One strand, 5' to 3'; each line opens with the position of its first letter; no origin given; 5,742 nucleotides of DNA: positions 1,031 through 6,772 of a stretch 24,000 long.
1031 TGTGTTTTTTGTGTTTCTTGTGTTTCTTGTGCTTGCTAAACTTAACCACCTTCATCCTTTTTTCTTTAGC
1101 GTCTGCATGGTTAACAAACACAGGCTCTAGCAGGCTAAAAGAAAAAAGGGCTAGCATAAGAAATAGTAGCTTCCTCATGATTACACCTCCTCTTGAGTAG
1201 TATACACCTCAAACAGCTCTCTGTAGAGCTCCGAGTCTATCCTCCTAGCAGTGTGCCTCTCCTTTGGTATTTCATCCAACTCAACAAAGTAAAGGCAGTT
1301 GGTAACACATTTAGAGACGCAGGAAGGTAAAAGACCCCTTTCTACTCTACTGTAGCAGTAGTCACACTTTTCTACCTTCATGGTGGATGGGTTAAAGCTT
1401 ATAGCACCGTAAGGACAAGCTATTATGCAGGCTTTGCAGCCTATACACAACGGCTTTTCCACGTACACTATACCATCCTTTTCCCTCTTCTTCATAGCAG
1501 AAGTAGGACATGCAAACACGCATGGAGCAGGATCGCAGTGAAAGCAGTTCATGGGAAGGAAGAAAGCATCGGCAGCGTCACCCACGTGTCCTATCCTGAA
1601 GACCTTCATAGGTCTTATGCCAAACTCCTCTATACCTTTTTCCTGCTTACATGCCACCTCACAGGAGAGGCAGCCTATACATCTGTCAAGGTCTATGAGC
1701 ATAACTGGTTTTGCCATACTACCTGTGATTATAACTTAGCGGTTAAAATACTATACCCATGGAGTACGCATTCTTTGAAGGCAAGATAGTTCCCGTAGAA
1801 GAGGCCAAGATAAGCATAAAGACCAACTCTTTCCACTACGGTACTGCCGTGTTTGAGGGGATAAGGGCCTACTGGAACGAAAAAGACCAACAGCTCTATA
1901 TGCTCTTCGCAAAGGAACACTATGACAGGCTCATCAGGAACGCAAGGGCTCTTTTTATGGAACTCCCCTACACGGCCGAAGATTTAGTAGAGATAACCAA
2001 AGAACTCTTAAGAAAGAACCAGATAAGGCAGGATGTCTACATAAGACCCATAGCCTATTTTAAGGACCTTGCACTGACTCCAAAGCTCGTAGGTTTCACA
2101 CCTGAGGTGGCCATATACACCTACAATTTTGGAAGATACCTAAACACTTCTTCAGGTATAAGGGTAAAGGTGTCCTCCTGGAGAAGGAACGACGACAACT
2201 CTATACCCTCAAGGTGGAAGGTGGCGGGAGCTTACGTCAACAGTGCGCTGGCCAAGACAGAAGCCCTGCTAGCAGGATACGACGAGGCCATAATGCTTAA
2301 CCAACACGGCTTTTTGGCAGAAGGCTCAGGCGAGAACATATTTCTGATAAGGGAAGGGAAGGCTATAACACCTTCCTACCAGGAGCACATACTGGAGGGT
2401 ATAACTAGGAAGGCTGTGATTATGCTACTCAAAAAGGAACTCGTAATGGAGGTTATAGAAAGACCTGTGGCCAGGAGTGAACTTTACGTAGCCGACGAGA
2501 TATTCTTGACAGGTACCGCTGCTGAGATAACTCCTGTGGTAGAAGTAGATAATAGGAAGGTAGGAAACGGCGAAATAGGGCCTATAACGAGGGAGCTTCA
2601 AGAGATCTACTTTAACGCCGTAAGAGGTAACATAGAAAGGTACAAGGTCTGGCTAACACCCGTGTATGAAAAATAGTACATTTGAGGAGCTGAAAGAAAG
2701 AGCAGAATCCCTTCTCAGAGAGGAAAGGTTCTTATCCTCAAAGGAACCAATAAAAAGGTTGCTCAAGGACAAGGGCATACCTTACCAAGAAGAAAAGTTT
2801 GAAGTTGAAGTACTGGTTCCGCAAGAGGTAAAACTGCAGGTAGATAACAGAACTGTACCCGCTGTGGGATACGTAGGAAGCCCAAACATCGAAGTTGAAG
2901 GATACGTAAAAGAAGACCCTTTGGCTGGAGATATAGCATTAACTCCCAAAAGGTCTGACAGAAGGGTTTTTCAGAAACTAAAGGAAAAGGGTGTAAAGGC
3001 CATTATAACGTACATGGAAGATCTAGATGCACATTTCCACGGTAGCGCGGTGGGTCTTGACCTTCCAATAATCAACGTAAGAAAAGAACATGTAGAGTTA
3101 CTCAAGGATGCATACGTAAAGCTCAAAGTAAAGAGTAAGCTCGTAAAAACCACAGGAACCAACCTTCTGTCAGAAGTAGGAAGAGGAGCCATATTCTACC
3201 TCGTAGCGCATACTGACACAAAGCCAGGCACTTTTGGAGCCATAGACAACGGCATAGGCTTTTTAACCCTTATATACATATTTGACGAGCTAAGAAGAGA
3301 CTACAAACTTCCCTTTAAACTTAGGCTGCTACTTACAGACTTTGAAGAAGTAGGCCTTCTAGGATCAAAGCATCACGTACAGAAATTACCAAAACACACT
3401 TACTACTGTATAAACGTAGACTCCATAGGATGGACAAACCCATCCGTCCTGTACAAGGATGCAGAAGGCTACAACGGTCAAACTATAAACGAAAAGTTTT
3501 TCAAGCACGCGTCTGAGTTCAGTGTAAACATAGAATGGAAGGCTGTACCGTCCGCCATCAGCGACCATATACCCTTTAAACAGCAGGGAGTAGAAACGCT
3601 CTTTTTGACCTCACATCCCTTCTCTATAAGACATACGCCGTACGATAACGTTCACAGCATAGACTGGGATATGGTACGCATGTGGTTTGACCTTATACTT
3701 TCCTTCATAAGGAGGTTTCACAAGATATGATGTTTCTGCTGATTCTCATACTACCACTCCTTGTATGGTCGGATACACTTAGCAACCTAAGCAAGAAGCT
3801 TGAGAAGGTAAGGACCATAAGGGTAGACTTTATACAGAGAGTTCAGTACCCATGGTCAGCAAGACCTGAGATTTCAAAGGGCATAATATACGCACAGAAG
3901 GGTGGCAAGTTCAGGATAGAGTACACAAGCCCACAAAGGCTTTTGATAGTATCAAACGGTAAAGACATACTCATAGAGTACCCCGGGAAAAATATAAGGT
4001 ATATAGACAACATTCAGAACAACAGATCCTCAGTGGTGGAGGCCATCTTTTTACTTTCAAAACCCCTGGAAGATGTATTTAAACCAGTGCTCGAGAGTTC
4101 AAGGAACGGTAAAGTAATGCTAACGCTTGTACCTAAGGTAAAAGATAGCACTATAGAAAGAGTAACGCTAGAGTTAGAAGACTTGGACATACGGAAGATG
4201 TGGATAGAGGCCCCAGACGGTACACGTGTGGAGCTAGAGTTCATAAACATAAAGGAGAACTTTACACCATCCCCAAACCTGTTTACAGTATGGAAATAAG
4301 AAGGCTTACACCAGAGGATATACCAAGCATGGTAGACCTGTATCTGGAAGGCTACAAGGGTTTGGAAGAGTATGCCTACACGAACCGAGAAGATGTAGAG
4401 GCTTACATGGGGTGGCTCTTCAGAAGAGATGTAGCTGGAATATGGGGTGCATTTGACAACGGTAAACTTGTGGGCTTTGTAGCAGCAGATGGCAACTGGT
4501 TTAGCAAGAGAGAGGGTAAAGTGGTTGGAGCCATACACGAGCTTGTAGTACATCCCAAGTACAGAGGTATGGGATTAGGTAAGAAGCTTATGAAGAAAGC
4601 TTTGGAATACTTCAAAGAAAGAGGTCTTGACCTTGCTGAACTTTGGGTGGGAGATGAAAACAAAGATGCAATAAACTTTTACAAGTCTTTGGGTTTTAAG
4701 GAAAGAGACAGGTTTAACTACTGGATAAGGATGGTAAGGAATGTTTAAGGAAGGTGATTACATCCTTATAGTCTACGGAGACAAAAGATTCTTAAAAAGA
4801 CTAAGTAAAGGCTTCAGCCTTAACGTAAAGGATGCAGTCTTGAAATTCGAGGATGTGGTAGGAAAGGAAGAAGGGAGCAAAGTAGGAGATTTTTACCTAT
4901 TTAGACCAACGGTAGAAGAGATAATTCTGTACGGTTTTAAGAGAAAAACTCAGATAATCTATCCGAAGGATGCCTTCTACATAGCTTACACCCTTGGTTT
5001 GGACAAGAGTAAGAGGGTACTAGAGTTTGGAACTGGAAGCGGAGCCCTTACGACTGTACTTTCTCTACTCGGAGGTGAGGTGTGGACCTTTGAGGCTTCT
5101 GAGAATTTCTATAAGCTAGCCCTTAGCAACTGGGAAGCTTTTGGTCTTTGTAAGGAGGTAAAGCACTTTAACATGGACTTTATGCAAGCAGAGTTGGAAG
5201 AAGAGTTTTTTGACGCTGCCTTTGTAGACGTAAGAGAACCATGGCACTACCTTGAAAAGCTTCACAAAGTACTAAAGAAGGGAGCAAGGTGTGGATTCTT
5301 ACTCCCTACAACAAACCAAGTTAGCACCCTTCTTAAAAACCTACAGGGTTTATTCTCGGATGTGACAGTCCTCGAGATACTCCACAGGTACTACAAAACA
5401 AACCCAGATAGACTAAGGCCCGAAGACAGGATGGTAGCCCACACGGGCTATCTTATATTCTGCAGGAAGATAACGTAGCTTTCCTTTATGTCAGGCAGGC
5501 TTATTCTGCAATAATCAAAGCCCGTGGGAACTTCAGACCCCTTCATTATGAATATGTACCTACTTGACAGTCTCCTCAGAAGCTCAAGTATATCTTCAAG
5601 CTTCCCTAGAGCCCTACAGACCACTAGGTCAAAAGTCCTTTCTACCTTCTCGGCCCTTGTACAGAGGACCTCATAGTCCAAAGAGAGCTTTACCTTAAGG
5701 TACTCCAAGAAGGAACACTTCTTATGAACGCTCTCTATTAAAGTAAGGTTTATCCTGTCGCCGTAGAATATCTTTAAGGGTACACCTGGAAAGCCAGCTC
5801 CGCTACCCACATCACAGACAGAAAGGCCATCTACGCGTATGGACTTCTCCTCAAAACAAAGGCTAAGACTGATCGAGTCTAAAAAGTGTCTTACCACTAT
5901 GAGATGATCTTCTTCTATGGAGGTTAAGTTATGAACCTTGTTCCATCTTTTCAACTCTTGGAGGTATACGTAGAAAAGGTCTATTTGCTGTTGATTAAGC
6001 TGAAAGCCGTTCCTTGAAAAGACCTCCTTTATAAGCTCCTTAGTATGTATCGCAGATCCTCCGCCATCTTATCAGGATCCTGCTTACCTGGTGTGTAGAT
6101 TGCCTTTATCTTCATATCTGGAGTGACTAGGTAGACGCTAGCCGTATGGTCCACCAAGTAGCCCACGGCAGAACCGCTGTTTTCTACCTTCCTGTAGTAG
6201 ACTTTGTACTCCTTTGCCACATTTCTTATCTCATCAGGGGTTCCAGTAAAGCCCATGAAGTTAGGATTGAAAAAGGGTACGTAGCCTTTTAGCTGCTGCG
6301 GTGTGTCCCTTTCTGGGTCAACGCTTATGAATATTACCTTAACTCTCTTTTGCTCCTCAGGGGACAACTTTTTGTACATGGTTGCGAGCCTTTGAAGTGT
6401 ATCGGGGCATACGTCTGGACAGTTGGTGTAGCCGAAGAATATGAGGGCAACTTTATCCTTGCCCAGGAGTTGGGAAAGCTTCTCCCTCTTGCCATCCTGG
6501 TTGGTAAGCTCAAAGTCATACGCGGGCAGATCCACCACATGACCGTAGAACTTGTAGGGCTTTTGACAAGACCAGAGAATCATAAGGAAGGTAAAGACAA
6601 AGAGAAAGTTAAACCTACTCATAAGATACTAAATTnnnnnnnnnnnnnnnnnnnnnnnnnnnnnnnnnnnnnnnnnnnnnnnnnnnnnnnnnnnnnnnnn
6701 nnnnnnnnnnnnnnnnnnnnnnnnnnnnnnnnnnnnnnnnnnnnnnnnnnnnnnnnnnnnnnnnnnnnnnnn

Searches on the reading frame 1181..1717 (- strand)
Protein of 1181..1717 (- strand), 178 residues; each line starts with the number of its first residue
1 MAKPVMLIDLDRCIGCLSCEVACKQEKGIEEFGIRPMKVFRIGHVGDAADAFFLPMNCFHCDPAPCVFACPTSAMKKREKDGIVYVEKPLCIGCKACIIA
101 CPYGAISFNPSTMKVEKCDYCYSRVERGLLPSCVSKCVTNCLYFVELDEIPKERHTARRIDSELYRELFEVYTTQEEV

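Call 63: search_protein_families(library=pfam, max_evalue=1e-8, proteins=[window:1181-1717:-])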
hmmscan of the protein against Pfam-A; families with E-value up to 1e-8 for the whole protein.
window:1181-1717:- (178 aa): 6 families
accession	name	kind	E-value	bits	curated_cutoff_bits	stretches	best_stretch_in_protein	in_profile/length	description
PF13247.11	Fer4_11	-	9e-26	90.4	26.2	1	51-146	3-99/100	4Fe-4S dicluster domain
PF12838.12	Fer4_7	-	4.3e-13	49.9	27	0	12-74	1-52/52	4Fe-4S dicluster domain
PF13187.11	Fer4_9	-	4.5e-10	39.8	27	0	57-106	1-52/52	4Fe-4S dicluster domain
PF00037.32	Fer4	-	2.6e-09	36.9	21.1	0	87-107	4-24/24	4Fe-4S binding domain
PF13237.11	Fer4_10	-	3.3e-09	37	25.5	0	56-102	7-53/53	4Fe-4S dicluster domain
PF12797.12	Fer4_2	-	6.9e-09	35.5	24.5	0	5-24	2-21/22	4Fe-4S binding domain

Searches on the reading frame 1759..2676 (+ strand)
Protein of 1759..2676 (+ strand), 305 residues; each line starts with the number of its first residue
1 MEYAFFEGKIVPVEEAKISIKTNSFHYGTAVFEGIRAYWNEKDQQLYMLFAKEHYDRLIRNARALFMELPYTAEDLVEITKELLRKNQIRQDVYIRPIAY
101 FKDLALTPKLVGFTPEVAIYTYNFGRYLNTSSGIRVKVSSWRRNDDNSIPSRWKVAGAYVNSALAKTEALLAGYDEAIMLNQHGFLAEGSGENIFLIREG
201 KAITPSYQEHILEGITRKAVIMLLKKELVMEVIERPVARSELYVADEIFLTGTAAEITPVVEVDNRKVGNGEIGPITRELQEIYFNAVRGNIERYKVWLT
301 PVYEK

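Call 63: search_protein_families(library=pfam, max_evalue=1e-8, proteins=[window:1759-2676:+])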
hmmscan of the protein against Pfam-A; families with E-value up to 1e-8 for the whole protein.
window:1759-2676:+ (305 aa): 1 family
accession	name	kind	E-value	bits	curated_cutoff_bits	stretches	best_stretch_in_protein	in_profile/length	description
PF01063.24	Aminotran_4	-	2.6e-47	162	28.5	1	31-263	2-223/223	Amino-transferase class IV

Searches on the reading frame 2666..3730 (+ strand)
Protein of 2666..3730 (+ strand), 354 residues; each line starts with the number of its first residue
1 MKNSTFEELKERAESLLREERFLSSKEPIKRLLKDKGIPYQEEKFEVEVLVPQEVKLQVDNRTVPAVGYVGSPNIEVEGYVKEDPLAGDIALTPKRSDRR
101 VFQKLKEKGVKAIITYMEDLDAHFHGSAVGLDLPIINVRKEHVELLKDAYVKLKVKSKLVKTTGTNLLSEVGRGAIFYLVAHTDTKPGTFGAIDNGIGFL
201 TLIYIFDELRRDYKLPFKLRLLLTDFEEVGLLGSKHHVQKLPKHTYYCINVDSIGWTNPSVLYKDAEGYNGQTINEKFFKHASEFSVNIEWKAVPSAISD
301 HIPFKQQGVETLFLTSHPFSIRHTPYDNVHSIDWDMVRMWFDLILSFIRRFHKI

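Call 63: search_protein_families(library=pfam, max_evalue=1e-8, proteins=[window:2666-3730:+])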
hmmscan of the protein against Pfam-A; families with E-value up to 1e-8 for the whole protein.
window:2666-3730:+ (354 aa): 1 family
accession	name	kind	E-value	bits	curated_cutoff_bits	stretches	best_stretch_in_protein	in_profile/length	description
PF04389.22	Peptidase_M28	-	4e-28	98.9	21.3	1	177-347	15-192/193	Peptidase family M28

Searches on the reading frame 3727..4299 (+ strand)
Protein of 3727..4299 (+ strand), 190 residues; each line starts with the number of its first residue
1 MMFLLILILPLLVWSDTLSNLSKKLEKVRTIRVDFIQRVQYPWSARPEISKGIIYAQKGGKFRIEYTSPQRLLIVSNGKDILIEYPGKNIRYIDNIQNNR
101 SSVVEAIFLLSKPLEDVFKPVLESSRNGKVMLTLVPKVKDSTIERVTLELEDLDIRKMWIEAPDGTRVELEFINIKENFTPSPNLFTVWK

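Call 63: search_protein_families(library=pfam, max_evalue=1e-8, proteins=[window:3727-4299:+])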
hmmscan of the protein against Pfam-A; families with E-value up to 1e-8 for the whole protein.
window:3727-4299:+ (190 aa): 1 family
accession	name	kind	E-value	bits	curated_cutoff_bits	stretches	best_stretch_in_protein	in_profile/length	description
PF03548.22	LolA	-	4.1e-25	88.9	23.6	1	26-187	1-163/165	Outer membrane lipoprotein carrier protein LolA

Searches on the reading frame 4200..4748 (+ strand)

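Call 69: search_protein_families(library=pfam, max_evalue=0.01, proteins=[window:4200-4748:+])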
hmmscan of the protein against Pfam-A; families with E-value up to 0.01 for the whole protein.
window:4200-4748:+ (182 aa): 10 families
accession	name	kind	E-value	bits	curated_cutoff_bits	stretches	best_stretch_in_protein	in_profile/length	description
PF00583.31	Acetyltransf_1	-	2.1e-25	89.7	20.7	1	62-166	17-116/116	Acetyltransferase (GNAT) family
PF13508.13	Acetyltransf_7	-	5.7e-18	65.5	27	1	80-168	4-84/84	Acetyltransferase (GNAT) domain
PF13673.13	Acetyltransf_10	-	1.8e-14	54.3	23.6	1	80-169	32-110/128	Acetyltransferase (GNAT) domain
PF08445.16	FR47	-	7.7e-12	45.5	22.1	1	104-176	16-86/86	FR47-like protein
PF13527.13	Acetyltransf_9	-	1.2e-11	45.2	25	1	32-167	1-125/127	Acetyltransferase (GNAT) domain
PF14542.12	Acetyltransf_CG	-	2.2e-06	28.2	30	1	107-144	22-59/80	GCN5-related N-acetyl-transferase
PF13302.13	Acetyltransf_3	-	7.4e-06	27.1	25.4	1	32-167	3-138/138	Acetyltransferase (GNAT) domain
PF17013.11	Acetyltransf_15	-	7.2e-05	22.7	35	1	104-168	67-138/210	Putative acetyl-transferase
PF13420.13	Acetyltransf_4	-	0.0011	19.5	24.3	1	33-168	1-136/155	Acetyltransferase (GNAT) domain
PF13480.13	Acetyltransf_6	-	0.0036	17.9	22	1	34-154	25-140/143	Acetyltransferase (GNAT) domain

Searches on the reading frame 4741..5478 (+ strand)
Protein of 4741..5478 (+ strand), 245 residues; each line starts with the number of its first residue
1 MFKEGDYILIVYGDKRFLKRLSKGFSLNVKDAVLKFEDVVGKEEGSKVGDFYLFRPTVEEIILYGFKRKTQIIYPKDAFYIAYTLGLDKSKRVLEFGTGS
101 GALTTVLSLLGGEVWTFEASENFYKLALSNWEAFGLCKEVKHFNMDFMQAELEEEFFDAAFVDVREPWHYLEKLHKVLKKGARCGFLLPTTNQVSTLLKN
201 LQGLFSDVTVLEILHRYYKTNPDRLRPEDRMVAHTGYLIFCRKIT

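Call 63: search_protein_families(library=pfam, max_evalue=1e-8, proteins=[window:4741-5478:+])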
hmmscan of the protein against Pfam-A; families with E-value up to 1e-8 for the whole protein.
window:4741-5478:+ (245 aa): 1 family
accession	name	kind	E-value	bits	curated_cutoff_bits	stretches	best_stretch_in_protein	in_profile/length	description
PF08704.16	GCD14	-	6.9e-21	75.5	26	1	52-225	4-184/247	tRNA methyltransferase complex GCD14 subunit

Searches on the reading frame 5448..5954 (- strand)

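Call 63: search_protein_families(library=pfam, max_evalue=1e-8, proteins=[window:5448-5954:-])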
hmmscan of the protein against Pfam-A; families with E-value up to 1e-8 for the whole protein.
window:5448-5954:- (168 aa): 1 family
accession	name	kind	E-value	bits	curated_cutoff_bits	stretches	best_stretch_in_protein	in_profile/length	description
PF02527.21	GidB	-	1.2e-40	139.3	27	1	2-141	13-151/184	rRNA small subunit methyltransferase G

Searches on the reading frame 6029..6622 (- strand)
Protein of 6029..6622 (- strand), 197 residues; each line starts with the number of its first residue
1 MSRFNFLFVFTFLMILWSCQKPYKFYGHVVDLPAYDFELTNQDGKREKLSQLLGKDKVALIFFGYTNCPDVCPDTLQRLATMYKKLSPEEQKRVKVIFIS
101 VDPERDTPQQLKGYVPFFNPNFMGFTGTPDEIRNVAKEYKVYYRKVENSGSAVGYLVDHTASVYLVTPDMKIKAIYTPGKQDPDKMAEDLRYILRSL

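Call 63: search_protein_families(library=pfam, max_evalue=1e-8, proteins=[window:6029-6622:-])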
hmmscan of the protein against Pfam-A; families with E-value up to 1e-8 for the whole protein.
window:6029-6622:- (197 aa): 2 families
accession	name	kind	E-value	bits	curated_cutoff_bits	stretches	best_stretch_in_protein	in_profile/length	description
PF02630.20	SCO1-SenC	-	4e-45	153.5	22.8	1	36-171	3-133/134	SCO1/SenC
PF00578.27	AhpC-TSA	-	5.6e-13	49.3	26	1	33-174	4-123/124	AhpC/TSA family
